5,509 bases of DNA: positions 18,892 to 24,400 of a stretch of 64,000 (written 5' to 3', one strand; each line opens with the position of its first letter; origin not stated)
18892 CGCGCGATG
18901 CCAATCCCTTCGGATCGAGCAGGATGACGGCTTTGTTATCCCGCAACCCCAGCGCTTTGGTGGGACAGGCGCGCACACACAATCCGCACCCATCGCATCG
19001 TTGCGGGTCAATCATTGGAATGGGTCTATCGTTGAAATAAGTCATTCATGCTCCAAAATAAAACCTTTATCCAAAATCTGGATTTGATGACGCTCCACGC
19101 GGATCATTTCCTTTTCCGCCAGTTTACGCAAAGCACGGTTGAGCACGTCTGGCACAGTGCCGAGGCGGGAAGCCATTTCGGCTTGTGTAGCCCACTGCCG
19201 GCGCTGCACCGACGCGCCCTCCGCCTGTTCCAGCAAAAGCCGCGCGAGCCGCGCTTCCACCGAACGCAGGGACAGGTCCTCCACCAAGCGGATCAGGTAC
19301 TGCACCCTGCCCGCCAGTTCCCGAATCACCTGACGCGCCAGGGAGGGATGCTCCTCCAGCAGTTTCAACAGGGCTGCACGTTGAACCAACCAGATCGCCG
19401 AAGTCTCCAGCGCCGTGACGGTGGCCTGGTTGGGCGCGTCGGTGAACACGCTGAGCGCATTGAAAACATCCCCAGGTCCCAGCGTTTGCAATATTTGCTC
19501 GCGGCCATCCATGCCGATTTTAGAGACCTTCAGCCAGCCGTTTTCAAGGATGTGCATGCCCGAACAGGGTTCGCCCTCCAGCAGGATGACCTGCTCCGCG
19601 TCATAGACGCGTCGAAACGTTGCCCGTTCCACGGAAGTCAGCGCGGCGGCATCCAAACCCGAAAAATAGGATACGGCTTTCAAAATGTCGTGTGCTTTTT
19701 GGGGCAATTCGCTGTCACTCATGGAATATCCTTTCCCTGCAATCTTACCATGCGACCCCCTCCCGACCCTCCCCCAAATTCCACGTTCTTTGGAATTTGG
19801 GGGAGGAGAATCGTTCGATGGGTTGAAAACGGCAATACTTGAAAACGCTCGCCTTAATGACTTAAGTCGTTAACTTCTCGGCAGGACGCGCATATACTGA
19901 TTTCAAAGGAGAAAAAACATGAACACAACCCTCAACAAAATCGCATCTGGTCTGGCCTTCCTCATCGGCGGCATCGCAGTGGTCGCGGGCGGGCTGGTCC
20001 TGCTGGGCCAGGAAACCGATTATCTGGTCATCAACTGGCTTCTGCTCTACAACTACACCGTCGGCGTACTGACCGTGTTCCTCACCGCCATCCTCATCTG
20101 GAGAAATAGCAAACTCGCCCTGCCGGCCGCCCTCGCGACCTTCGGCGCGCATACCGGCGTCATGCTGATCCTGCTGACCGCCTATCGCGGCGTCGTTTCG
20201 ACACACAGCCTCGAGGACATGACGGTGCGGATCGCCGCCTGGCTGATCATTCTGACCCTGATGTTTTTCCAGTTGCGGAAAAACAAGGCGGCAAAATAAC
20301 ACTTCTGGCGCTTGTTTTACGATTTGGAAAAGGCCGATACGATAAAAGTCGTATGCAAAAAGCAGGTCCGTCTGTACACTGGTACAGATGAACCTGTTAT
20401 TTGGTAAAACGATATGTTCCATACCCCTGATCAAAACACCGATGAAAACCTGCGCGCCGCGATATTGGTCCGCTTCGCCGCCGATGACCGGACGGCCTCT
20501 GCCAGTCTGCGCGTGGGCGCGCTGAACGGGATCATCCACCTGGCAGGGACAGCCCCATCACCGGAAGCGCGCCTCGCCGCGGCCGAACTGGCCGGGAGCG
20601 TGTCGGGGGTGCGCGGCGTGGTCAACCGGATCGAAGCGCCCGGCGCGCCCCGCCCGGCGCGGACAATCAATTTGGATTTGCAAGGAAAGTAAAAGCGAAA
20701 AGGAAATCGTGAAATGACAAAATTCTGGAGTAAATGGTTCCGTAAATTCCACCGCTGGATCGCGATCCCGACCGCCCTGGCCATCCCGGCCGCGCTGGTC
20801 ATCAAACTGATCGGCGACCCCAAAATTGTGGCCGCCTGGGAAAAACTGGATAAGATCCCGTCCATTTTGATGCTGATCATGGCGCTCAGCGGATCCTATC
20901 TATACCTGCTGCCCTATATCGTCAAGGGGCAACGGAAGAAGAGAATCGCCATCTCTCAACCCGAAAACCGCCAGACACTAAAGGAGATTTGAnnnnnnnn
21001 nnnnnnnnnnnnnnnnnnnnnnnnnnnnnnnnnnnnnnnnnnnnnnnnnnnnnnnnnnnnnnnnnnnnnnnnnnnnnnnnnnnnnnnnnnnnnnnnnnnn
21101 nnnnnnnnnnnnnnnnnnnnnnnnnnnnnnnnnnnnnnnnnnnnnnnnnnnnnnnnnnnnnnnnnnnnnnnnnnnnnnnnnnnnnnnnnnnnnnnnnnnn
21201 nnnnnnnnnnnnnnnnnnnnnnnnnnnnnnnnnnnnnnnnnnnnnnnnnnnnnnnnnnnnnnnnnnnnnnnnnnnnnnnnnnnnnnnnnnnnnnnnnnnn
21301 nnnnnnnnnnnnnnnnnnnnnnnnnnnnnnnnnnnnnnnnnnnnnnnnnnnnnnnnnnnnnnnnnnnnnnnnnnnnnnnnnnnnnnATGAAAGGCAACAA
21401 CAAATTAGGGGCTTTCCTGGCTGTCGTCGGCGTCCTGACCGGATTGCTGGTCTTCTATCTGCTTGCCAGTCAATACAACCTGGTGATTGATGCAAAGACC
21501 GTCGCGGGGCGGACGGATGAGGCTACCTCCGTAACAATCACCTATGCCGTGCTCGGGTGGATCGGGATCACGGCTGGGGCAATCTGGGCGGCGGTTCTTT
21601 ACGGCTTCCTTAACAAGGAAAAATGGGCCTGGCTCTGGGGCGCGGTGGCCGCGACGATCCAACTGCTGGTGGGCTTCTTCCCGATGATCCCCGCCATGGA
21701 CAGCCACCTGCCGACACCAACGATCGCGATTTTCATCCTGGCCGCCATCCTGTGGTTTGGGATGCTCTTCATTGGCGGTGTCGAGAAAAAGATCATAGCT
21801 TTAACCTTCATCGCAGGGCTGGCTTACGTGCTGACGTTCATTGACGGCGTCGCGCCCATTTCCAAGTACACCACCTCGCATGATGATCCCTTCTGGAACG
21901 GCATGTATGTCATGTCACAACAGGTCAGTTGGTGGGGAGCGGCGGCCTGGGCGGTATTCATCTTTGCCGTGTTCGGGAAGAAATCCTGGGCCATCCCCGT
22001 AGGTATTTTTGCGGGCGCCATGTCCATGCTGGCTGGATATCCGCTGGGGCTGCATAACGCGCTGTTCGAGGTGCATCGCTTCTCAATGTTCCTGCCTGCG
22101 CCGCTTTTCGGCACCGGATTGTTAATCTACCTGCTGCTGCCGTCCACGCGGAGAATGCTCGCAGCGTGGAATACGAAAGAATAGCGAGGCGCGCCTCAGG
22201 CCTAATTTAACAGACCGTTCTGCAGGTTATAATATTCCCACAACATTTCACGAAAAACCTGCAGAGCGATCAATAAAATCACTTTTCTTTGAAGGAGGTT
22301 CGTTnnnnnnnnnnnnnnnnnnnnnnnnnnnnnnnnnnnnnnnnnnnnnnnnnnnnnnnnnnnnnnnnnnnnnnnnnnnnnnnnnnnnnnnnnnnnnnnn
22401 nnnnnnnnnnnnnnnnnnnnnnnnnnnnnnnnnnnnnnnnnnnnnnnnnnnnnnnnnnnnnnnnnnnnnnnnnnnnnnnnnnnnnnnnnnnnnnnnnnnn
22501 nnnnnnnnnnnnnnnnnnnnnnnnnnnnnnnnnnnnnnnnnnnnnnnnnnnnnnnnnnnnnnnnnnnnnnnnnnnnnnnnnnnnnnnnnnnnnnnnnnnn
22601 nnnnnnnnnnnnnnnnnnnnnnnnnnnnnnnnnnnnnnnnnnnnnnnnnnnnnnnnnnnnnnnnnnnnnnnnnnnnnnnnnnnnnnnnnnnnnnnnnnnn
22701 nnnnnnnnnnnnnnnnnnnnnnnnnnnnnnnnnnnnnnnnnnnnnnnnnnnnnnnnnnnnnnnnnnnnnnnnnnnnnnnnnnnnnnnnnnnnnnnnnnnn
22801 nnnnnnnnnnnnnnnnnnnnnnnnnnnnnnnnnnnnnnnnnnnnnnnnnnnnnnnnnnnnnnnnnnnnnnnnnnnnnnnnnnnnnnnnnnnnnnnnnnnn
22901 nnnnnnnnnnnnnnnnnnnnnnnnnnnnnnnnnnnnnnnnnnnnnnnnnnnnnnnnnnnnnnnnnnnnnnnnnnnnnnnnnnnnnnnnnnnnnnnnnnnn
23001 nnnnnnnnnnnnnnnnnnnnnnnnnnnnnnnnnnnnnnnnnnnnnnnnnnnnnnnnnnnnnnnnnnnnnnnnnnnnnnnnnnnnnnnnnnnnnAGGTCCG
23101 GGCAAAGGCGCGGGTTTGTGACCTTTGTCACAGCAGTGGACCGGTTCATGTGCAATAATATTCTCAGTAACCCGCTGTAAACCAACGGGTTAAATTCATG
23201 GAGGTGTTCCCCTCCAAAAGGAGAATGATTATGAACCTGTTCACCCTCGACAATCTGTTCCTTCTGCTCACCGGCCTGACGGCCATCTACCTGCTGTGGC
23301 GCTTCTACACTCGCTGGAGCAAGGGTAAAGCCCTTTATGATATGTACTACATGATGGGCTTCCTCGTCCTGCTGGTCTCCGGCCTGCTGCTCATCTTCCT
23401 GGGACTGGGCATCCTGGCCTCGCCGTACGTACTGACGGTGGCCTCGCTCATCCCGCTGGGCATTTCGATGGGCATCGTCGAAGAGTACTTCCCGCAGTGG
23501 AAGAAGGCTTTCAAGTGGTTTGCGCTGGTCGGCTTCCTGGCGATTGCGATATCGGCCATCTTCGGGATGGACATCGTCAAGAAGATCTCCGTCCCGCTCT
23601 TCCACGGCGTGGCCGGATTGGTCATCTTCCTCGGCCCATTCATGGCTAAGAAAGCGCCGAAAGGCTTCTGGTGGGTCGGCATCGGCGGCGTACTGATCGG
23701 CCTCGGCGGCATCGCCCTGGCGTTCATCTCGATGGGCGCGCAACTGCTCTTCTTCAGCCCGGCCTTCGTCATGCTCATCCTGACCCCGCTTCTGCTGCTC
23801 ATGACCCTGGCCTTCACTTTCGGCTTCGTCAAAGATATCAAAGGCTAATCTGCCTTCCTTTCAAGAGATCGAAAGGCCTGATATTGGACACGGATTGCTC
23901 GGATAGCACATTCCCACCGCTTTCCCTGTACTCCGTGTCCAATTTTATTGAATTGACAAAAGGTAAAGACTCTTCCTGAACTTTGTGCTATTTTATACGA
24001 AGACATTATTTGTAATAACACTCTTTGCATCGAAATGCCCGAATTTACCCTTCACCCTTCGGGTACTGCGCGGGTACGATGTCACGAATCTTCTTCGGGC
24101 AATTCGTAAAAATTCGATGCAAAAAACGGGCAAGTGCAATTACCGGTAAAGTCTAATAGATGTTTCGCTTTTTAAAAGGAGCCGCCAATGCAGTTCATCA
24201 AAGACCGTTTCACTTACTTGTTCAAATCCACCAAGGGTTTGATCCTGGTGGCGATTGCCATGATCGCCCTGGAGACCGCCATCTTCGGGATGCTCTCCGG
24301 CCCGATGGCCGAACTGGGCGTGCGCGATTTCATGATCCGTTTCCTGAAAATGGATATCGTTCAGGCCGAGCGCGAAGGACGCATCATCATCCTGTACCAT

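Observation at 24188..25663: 12-TM membrane protein with a heme-copper-oxidase-like histidine constellation but a non-canonical active site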

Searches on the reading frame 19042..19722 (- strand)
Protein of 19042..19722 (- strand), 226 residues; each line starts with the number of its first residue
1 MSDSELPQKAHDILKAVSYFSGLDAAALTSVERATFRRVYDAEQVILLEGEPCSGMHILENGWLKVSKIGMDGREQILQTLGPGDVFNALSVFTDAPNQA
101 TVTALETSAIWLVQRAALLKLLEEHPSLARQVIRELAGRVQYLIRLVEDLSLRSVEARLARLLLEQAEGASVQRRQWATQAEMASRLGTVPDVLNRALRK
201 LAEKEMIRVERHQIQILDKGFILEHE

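Call 4: search_protein_families(library=pfam, proteins=[window:19042-19722:-], max_evalue=1)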
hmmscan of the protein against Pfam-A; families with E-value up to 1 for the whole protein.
window:19042-19722:- (226 aa): 10 families
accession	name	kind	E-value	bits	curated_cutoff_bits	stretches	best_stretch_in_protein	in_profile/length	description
PF00027.35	cNMP_binding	-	1.2e-22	80.1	27.5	1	38-125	2-89/89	Cyclic nucleotide-binding domain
PF13545.12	HTH_Crp_2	-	3.2e-11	43.5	27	1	157-218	1-63/70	Crp-like helix-turn-helix domain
PF01047.28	MarR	-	0.00055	20.2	24.6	1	178-212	18-52/59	MarR family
PF13412.12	HTH_24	-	0.0082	16.1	21.9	1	179-208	19-48/48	Winged helix-turn-helix DNA-binding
PF12802.13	MarR_2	-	0.028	15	27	1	178-212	21-55/61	MarR family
PF02082.26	Rrf2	-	0.086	13.4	30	1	173-211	19-57/132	Iron-dependent Transcriptional regulator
PF21984.2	DnaD_N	-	0.092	13.4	27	1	166-213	24-71/101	DnaD N-terminal domain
PF18598.6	TetR_C_36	-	0.13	12.7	33.7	1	102-163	7-69/111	Tetracyclin repressor-like, C-terminal domain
PF03297.21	Ribosomal_S25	-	0.22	12.2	28.8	0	173-210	52-90/101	S25 ribosomal protein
PF25213.1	HVO_A0261_N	-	0.88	9.9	35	0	174-214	21-61/86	HVO_A0261 N-terminal domain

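Call 5: search_protein_families(library=ncbifam, proteins=[window:19042-19722:-], max_evalue=1)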
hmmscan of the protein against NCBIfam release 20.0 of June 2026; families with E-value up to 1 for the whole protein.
window:19042-19722:- (226 aa): 14 families
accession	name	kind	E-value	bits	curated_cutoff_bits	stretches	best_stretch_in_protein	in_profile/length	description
NF006901.0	PRK09392.1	equivalog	3.3e-23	82.2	211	1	11-220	6-215/236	transcriptional activator FtrB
NF050815.1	TransActFtrBCaul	equivalog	1.7e-15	57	300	1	15-203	12-201/251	transcriptional activator FtrB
NF008732.0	PRK11753.1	equivalog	1.6e-12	47.3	266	1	35-216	23-210/214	cAMP-activated global transcriptional regulator CRP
NF050806.1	TransRegFixKCaul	equivalog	6.7e-10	38.6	300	1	36-210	24-197/215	transcriptional regulator FixK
NF008365.0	PRK11161.1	subfamily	3.5e-09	36.3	228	1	42-219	54-236/250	fumarate/nitrate reduction transcriptional regulator Fnr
NF041163.2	encap_f2b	equivalog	5.5e-09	35.7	400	1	14-134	73-195/450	family 2B encapsulin nanocompartment shell protein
NF058543.1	ActPatMycb56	equivalog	9.1e-09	34.6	460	1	19-145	3-127/317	acetyltransferase Pat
TIGR03697.1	NtcA_cyano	equivalog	2e-08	34.2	244.95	1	45-218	3-184/193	global nitrogen regulator NtcA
NF045989.1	TransRegFnrLRhodb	equivalog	1.1e-05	24.8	300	1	24-212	25-220/245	transcriptional regulator FnrL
NF052518.1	TransRegLdrP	equivalog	4.1e-05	23.7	300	1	43-176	7-133/195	transcriptional regulator LdrP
TIGR03896.1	cyc_nuc_ocin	subfamily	4.4e-05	23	161.05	1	41-139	14-116/317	bacteriocin-type transport-associated protein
NF053664.1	TransRegPtrACyano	equivalog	6e-05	22.4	300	1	58-214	32-187/196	Crp/Fnr family transcriptional regulator PtrA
NF010041.0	PRK13517.1-1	subfamily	0.0029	16.9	332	1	117-189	290-359/368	glutamate--cysteine ligase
NF007385.0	PRK09906.1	equivalog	0.083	12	356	1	117-193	21-100/296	DNA-binding transcriptional regulator HcaR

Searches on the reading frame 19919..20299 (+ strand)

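Call 4: search_protein_families(library=pfam, proteins=[window:19919-20299:+], max_evalue=1)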
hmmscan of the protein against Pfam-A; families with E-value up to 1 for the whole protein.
window:19919-20299:+ (126 aa): 1 family
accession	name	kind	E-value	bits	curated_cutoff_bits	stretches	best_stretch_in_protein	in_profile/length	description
PF07695.17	7TMR-DISM_7TM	-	0.34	11.2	29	1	13-116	97-200/205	7TM diverse intracellular signalling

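Call 5: search_protein_families(library=ncbifam, proteins=[window:19919-20299:+], max_evalue=1)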
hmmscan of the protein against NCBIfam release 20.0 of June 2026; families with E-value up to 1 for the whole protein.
window:19919-20299:+ (126 aa): 0 families

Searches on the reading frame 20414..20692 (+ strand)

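Call 10: search_protein_families(library=pfam, proteins=[window:20414-20692:+], max_evalue=0.1)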
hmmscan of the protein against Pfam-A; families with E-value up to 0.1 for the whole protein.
window:20414-20692:+ (92 aa): 1 family
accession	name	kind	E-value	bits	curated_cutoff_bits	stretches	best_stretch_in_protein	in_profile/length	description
PF04972.22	BON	-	4.3e-13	49.8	27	1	9-74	1-66/69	BON domain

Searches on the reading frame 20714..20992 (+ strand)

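Call 10: search_protein_families(library=pfam, proteins=[window:20714-20992:+], max_evalue=0.1)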
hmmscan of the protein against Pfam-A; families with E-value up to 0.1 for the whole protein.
window:20714-20992:+ (92 aa): 1 family
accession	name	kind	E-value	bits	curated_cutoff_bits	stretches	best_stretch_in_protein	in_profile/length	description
PF11309.13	DUF3112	-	0.018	14.9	23.3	1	20-84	24-90/217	Protein of unknown function (DUF3112)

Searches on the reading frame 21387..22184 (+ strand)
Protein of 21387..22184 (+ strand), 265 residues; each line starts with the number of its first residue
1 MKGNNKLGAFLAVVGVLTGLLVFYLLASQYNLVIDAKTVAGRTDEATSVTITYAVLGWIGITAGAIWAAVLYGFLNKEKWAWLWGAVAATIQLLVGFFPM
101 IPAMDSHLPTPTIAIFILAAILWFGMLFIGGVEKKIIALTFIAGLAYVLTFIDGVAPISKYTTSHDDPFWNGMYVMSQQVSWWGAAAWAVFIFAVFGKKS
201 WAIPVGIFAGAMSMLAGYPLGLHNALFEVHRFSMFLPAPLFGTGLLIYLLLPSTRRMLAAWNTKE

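Call 4: search_protein_families(library=pfam, proteins=[window:21387-22184:+], max_evalue=1)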
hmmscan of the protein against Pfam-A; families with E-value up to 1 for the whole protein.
window:21387-22184:+ (265 aa): 1 family
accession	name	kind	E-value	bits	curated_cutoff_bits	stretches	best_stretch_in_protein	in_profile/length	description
PF23636.1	DUF7144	-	0.97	10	27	1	12-100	6-89/115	Domain of unknown function (DUF7144)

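Call 5: search_protein_families(library=ncbifam, proteins=[window:21387-22184:+], max_evalue=1)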
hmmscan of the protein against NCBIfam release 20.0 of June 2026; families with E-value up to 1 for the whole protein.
window:21387-22184:+ (265 aa): 0 families

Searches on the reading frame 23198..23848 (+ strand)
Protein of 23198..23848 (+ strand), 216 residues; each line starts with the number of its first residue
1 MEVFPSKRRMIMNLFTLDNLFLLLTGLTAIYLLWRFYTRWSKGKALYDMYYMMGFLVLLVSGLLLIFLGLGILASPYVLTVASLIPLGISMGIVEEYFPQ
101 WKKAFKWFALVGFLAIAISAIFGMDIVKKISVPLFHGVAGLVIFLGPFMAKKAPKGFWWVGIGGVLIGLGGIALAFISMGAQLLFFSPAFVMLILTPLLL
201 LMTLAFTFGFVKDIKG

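Call 4: search_protein_families(library=pfam, proteins=[window:23198-23848:+], max_evalue=1)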
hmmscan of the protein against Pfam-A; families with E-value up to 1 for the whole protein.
window:23198-23848:+ (216 aa): 0 families

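Call 5: search_protein_families(library=ncbifam, proteins=[window:23198-23848:+], max_evalue=1)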
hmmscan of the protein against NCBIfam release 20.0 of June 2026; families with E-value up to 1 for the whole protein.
window:23198-23848:+ (216 aa): 2 families
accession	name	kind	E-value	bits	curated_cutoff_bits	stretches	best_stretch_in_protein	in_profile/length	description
NF047588.1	GlcsyltransPgfSStrep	equivalog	0.12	11.6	500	1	19-70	231-282/308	glycosyltransferase PgfS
TIGR04154.1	archaeo_STT3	subfamily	0.96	7.7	450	1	11-129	265-391/831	oligosaccharyl transferase, archaeosortase A system-associated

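Call 73: find_homologous_proteins(query=A4, max_evalue=0.001)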
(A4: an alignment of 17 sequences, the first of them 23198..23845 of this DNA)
Query A4 (17 sequences) (216 aa, profile of the alignment): 2414 proteins with E <= 0.001 among 8000 candidates; the best 120 are listed.
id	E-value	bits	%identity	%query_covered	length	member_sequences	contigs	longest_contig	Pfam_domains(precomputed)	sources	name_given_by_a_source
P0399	3.4e-81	290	68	92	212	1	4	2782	-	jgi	jgi:hypothetical protein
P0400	3.6e-81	290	74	95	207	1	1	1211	-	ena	-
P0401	9.5e-81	288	67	92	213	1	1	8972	-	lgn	-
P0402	1.3e-80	288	68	92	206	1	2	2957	-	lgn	-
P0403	1.9e-80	287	68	92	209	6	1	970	-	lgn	-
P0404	3.0e-80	287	70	92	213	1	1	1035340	-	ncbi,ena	-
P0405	3.4e-80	286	68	85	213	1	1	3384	-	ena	-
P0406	4.3e-80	286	73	92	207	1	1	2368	-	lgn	-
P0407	7.5e-80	285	73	92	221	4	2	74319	-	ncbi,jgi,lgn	jgi:hypothetical protein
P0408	1.1e-79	285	65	93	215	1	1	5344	-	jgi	jgi:hypothetical protein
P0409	1.3e-79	285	73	95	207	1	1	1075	-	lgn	-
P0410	1.9e-79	284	72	93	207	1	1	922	-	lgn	-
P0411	2.0e-79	284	67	86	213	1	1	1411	-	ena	-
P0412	2.0e-79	284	72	93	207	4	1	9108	-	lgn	-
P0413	2.3e-79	284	67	92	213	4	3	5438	-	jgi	jgi:hypothetical protein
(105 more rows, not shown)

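Call 78: predict_structure(alignment_id=A5)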
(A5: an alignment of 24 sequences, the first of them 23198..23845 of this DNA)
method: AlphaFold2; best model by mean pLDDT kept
length: 216 residues; sequences in the alignment: 24
mean_pLDDT: 88.4   pTM: 0.85
mean pLDDT of the five models: 88.4, 88.4, 88.2, 87.1, 85.3
residues with pLDDT >= 90: 130; 70-90: 64; 50-70: 19; < 50: 3
segments of 3 or more residues with pLDDT < 50: none
pLDDT, mean of each block of 10 residues (from residue 1): 55 76 97 98 95 96 88 81 93 97 96 92 89 90 97 94 91 73 70 89 98 92
secondary structure, 60 per line:
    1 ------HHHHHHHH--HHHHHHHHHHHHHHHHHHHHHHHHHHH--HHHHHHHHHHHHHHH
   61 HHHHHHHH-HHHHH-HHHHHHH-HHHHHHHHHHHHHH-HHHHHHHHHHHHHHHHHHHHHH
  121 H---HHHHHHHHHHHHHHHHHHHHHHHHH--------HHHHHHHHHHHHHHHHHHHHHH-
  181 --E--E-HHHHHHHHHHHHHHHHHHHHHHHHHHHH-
elements in order: H7-14 H17-43 H46-68 H70-74 H76-82 H84-97 H99-121 H125-149 H158-179 H188-215

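Call 81: fold_search(model_id=the predicted structure, library=pdb)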
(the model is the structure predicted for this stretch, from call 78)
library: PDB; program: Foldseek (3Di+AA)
matches with E <= 10: 442; with E <= 0.001: 0
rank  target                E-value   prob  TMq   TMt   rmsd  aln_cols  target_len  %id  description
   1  9ut8_B                5.2e-02  1.00  0.50  0.18   6.4       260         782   11  The full-length human sweet taste receptor TAS1R2 and TAS1R3 in the apo state (released 2025-07-16)
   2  9o38_F                1.3e-01  1.00  0.55  0.50   5.7       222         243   13  Transmembrane domains of the human sweet receptor (TAS1R2 + TAS1R3) from Class 3 particles (rigidly fitted from PDB:9N (released 2025-05-14)
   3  9uta_A                1.4e-01  0.92  0.39  0.30   8.5       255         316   13  The transmembrane domains of human sweet taste receptor TAS1R2 and TAS1R3 in the apo state (released 2025-07-16)
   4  6pb1_P                1.4e-01  0.91  0.38  0.32   9.7       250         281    6  Cryo-EM structure of Urocortin 1-bound Corticotropin-releasing factor 2 receptor in complex with Gs protein and Nb35 (released 2020-02-12)
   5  7c7s_A                1.6e-01  0.92  0.39  0.18   8.4       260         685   13  Cryo-EM structure of the CGP54626-bound human GABA(B) receptor in inactive state. (released 2020-07-01)
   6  9m0d_R                1.8e-01  0.87  0.37  0.33   9.0       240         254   12  Cryo-EM structure of neurotensin receptor 1 in complex with beta-arrestin 1 (released 2025-04-09)
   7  9nor_B                2.3e-01  0.98  0.49  0.18   6.4       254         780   12  Human sweet taste receptor composed of TAS1R2 and TAS1R3 GPCRs from the combined datasets (released 2025-05-14)
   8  7ad3_A                2.3e-01  0.93  0.43  0.34   8.3       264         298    9  Class D GPCR Ste2 dimer coupled to two G proteins (released 2020-12-09)
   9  8f0j_R                2.3e-01  0.92  0.39  0.26  10.2       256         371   10  Calcitonin Receptor in complex with Gs and Pramlintide analogue peptide San45 (released 2023-08-02)
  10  6xbj_R                2.5e-01  0.90  0.41  0.23   9.6       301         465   10  Structure of human SMO-D384R complex with Gi (released 2020-09-30)
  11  7cfm_R                2.6e-01  0.92  0.41  0.34  11.3       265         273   10  Cryo-EM structure of the P395-bound GPBAR-Gs complex (released 2020-09-09)
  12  9bud_R                2.6e-01  0.90  0.40  0.26  10.0       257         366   12  Human calcitonin Receptor in complex with Gs and cagrilintide in the CT-like conformation (released 2025-04-23)
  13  9p83_R                3.0e-01  0.82  0.39  0.33   9.1       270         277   10  NTSR1-Gi-NTS(8-13) GTP-Bound Complex in the Non-Canonical, AHD Open State (NC-Open-GTP) (released 2026-03-25)
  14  8t07_A                3.1e-01  0.93  0.42  0.44   7.2       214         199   17  Structure of mouse Myomaker mutant-Y118A bound to Fab18G7 (released 2023-09-27)
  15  9buc_R                3.2e-01  0.89  0.41  0.28   9.9       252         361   12  Human calcitonin Receptor in complex with Gs and cagrilintide in the bypass conformation (repeat) (released 2025-04-23)
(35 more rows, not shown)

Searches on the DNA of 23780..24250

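Call 101: search_rna_families(source=window, start=23780, end=24250, threshold=evalue, max_evalue=1)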
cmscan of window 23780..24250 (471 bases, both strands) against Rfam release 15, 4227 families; matches with E-value up to 1: 1.
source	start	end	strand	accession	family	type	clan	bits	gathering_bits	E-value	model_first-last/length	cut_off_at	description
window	23877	23949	+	RF03715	mir-977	Gene; miRNA;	-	24.4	109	0.017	1-90/90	no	mir-977 microRNA precursor family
